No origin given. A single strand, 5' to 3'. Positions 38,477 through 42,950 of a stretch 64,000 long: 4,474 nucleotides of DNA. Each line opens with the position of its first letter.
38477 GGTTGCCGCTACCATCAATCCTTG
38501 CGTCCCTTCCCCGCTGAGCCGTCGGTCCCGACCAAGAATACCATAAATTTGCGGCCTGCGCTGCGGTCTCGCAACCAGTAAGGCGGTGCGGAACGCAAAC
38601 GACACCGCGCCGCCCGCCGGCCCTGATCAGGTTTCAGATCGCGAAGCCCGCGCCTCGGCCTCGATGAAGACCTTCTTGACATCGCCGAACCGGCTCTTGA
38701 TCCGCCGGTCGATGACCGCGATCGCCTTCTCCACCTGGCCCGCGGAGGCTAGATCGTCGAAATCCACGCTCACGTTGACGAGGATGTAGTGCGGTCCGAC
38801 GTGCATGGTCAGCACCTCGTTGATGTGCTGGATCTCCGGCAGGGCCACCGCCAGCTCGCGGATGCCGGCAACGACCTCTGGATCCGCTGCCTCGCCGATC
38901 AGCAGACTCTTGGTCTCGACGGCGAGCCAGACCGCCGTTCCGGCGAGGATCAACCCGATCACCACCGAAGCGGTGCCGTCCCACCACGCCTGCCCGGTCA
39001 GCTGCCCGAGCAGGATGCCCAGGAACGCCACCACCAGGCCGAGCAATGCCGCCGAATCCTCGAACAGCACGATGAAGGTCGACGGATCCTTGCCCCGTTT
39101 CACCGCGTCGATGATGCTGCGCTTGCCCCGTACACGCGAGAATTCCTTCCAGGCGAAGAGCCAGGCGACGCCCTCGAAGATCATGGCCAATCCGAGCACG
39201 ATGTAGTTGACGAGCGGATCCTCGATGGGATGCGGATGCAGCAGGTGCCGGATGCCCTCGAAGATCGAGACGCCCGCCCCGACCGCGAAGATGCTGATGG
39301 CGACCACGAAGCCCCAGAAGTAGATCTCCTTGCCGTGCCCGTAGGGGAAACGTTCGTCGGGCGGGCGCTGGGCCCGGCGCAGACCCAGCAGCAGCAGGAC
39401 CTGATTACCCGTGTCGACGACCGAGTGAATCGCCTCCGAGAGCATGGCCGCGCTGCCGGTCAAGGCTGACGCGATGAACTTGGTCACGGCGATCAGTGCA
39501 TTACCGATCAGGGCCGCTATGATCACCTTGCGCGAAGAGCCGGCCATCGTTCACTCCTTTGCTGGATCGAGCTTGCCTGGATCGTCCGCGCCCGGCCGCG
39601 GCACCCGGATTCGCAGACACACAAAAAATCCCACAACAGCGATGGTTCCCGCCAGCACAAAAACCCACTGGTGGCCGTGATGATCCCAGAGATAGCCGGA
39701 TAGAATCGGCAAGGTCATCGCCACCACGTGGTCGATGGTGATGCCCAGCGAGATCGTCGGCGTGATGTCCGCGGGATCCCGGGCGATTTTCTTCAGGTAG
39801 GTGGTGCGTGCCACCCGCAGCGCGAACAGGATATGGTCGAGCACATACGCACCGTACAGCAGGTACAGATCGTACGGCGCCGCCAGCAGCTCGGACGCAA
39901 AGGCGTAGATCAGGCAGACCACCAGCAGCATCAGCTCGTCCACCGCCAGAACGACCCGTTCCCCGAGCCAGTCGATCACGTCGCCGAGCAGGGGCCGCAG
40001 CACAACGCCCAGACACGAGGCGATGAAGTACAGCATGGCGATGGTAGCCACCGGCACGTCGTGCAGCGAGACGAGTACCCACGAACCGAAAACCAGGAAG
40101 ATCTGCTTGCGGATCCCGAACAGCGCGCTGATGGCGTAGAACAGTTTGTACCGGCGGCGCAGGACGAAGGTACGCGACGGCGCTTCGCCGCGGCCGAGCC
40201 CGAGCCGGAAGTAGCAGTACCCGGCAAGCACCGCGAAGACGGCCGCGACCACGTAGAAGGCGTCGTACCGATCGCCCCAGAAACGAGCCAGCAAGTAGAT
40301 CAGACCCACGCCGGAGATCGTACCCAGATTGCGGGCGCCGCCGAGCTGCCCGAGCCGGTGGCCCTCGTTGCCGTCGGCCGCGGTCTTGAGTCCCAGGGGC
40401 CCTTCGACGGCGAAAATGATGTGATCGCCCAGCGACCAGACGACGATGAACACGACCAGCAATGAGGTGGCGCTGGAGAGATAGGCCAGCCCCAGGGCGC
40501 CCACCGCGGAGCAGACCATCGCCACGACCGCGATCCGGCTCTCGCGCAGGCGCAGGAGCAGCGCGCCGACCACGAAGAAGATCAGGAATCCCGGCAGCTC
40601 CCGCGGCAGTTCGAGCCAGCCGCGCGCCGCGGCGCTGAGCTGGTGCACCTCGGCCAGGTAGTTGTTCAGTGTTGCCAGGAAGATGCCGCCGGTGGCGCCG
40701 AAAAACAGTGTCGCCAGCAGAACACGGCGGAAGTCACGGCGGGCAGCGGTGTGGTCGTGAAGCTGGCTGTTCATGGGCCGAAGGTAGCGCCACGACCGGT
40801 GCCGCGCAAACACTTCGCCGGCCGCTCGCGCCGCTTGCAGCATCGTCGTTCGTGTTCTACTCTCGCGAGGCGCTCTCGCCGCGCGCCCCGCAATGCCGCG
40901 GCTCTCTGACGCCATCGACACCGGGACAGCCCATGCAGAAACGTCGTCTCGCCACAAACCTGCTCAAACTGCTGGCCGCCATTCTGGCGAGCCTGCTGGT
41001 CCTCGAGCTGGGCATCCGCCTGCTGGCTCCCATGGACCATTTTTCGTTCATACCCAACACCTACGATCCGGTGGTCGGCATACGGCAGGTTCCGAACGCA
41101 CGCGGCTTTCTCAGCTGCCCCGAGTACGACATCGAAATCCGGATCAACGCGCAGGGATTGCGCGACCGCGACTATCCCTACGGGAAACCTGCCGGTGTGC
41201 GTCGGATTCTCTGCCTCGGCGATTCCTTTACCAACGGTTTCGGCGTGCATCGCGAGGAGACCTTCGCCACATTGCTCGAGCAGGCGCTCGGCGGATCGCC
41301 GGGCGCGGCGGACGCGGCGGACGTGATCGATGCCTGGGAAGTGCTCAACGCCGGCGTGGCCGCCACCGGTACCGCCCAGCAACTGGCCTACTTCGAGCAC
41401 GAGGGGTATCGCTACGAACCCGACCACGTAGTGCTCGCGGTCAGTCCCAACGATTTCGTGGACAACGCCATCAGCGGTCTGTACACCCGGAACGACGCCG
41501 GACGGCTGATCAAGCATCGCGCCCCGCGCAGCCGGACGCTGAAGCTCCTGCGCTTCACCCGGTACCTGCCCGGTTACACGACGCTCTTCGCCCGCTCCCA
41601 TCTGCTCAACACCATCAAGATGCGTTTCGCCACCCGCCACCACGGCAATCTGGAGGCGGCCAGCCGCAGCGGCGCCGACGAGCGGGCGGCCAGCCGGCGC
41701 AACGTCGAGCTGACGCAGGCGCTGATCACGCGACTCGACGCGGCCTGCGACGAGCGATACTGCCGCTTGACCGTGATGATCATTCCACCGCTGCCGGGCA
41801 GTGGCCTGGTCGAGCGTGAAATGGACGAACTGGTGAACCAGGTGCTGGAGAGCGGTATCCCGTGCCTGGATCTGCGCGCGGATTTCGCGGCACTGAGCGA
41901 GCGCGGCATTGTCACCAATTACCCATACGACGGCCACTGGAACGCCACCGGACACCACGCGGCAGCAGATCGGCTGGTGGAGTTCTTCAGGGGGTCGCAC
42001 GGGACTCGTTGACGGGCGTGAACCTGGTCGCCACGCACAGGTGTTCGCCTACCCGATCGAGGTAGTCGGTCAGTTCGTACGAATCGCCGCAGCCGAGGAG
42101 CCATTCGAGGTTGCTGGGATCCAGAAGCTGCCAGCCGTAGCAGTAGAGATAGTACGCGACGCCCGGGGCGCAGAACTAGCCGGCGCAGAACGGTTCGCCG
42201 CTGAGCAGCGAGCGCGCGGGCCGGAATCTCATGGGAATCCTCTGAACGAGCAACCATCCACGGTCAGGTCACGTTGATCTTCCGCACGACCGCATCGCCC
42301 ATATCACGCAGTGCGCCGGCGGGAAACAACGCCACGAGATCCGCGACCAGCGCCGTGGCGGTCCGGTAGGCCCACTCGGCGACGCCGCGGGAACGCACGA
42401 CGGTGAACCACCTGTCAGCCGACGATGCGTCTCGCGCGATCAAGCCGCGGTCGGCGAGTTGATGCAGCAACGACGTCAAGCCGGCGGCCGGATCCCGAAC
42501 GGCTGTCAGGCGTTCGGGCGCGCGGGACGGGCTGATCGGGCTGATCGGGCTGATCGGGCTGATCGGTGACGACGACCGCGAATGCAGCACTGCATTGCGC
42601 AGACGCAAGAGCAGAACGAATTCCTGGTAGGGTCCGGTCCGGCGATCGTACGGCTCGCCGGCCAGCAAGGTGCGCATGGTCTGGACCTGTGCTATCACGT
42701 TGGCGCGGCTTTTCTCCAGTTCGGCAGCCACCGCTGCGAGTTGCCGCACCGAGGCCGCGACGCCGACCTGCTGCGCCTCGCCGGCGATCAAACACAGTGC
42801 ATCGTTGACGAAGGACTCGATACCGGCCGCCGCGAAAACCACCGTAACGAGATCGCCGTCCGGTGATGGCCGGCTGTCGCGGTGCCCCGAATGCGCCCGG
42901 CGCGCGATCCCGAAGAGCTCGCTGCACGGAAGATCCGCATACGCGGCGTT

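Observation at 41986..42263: Small Cys-rich ORF with proper RBS and strong codon periodicity, interrupted by an in-frame TAG between 10-bp direct repeats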

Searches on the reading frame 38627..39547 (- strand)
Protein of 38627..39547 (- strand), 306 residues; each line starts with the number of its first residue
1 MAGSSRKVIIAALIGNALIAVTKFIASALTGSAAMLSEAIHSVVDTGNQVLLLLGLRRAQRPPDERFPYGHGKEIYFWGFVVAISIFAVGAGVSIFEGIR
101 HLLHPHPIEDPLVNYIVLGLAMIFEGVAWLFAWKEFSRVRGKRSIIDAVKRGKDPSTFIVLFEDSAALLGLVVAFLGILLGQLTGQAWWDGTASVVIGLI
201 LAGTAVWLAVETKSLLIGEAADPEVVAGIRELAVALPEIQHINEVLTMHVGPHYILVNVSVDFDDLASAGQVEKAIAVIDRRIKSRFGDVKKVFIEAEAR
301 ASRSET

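Call 9: find_encoding_contigs(protein=window:38627-39547:-, flank=6000, max_places=6)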
Protein window:38627-39547:- (306 aa): 16 contigs read that carry it; 4 places shown.
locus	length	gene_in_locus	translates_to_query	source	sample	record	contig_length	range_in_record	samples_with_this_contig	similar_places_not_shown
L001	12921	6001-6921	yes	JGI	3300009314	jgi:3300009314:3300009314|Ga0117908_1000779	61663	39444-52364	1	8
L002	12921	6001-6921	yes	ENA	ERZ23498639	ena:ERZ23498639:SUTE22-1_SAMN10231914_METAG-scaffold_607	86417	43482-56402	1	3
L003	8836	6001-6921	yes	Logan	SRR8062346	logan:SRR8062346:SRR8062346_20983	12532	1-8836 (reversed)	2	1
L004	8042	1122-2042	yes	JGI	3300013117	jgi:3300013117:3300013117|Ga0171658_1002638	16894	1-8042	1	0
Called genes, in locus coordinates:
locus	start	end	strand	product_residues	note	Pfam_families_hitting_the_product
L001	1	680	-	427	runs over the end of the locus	PF00860:Xan_ur_permease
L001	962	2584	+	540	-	PF02446:Glyco_hydro_77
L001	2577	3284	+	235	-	-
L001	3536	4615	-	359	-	PF13472:Lipase_GDSL_2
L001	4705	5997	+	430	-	PF07690:MFS_1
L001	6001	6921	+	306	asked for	PF01545:Cation_efflux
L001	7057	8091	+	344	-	PF03372:Exo_endo_phos, PF22669:Exo_endo_phos2 (faint), PF19580:Exo_endo_phos_3 (faint)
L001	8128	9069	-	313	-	PF02511:Thy1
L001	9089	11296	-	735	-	PF17391:Urocanase_N, PF01175:Urocanase, PF17392:Urocanase_C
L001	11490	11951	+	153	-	PF04893:Yip1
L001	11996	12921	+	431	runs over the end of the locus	PF03051:Peptidase_C1_2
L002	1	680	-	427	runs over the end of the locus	PF00860:Xan_ur_permease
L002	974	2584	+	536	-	PF02446:Glyco_hydro_77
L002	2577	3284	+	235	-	-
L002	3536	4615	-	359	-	PF13472:Lipase_GDSL_2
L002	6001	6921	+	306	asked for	PF01545:Cation_efflux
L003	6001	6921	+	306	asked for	PF01545:Cation_efflux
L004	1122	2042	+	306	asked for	PF01545:Cation_efflux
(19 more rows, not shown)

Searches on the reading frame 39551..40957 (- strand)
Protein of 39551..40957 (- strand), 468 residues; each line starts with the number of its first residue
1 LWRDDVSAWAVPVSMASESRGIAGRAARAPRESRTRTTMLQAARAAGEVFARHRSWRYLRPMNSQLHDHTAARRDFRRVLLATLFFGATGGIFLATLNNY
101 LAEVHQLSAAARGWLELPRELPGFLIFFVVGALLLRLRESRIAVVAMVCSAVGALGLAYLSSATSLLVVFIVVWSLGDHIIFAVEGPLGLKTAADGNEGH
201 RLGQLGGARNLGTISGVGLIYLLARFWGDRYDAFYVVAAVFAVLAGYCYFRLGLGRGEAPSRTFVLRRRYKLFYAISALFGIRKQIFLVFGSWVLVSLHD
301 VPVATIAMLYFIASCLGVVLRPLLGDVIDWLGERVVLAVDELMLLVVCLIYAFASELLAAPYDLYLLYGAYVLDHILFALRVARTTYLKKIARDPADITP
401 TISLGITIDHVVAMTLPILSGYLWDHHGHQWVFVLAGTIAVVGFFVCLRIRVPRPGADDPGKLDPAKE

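Call 5: search_protein_families(library=pfam, proteins=[window:39551-40957:-], max_evalue=1)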
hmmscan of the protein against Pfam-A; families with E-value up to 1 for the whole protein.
window:39551-40957:- (468 aa): 3 families
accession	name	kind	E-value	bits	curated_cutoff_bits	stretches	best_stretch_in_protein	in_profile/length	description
PF07690.21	MFS_1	-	1.3e-19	70.8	33.4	2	80-368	2-304/347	Major Facilitator Superfamily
PF07330.17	DUF1467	-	0.061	13.7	29.4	0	163-208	3-44/83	Protein of unknown function (DUF1467)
PF15940.10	YjcB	-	0.4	11.4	27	0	124-159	18-53/90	Family of unknown function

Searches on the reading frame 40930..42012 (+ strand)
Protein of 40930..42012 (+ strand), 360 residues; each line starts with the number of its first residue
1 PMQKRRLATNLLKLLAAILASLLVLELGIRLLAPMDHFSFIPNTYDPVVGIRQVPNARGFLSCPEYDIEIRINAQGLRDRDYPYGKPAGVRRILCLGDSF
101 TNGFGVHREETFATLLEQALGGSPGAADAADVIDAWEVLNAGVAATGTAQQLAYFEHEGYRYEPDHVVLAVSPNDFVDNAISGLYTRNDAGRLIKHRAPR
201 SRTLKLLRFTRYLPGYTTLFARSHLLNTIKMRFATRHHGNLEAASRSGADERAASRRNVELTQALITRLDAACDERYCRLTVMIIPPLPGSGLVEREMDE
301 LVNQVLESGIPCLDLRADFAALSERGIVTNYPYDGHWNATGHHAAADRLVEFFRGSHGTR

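Call 5: search_protein_families(library=pfam, proteins=[window:40930-42012:+], max_evalue=1)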
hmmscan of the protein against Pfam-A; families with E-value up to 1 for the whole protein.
window:40930-42012:+ (360 aa): 3 families
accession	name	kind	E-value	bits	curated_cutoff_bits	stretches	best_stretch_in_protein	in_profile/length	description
PF13472.12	Lipase_GDSL_2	-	1.3e-09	39.2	32.9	1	95-343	1-177/178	GDSL-like Lipase/Acylhydrolase family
PF16822.11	ALGX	-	0.0001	22.5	26.5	1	294-355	71-132/268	SGNH hydrolase-like domain, acetyltransferase AlgX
PF00657.28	Lipase_GDSL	-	0.00023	21.8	23.6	1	93-195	1-108/208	GDSL-like Lipase/Acylhydrolase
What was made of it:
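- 40933..42012 (+): SGNH/GDSL hydrolase gene, convergent. Its last 8 codons overlap the end of the small ORF. Pfam PF13472, E = 1.3e-9 (call 5).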

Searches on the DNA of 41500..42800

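Call 4: search_rna_families(source=window, start=41500, end=42800, threshold=evalue, max_evalue=1)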
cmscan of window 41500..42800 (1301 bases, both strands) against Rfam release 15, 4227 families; matches with E-value up to 1: 0.
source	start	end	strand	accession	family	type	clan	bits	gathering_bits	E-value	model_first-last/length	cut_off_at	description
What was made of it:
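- On Programmed UAG readthrough / pyrrolysine recoding: Rfam gave no match (call 4).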

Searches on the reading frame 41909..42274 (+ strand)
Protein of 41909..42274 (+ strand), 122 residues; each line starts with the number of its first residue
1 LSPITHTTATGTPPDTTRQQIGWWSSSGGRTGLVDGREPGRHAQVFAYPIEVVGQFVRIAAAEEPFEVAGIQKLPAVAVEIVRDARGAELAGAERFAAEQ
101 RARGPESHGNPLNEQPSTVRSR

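Call 62: search_protein_families(library=pfam, proteins=[window:41909-42274:+], max_evalue=10)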
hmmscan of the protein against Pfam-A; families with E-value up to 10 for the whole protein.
seq(122 aa): 0 families

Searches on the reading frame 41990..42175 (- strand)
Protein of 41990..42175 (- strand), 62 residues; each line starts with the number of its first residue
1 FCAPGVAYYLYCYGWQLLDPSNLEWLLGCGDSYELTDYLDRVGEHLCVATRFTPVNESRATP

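Call 45: find_related_loci(query=window:41990-42175:-, collection=viral_contigs, flank=3000)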
Query seq(62 aa) (62 aa) in viral_contigs; peptide patterns used: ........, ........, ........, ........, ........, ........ (x = any residue, [..] = any of these).
7 stretches matched a pattern, but none encodes a relative of the query by tblastn (E <= 1e-3).

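Call 60: search_protein_representatives(protein=window:41990-42175:-)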
Query: 62 residues. Proteins with E-value up to 0.001 (for the whole library): 1; up to 1e-10: 0; up to 1e-30: 0. The best 1 are listed.
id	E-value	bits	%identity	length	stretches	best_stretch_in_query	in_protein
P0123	3.4e-04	36.9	29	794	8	12-48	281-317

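Call 72: predict_structure(protein=window:41990-42175:-)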
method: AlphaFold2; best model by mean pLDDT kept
length: 62 residues; sequences in the alignment: 1
mean_pLDDT: 51.3   pTM: 0.34
mean pLDDT of the five models: 51.3, 50.3, 49.4, 41.1, 39.1
residues with pLDDT >= 90: 0; 70-90: 2; 50-70: 29; < 50: 31
segments of 3 or more residues with pLDDT < 50: 1-4, 19-36, 54-62
pLDDT, mean of each block of 10 residues (from residue 1): 51 56 42 48 66 48 36
secondary structure, 60 per line:
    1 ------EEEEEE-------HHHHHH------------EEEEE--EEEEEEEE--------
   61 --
elements in order: E7-12 H20-25 E38-42 E45-52
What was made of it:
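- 41990..42175 (-): 3' part, 62 codons with the strongest coding signature and no usable start codon. AF2 pLDDT is 51 (call 72).
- No confident fold (call 72).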
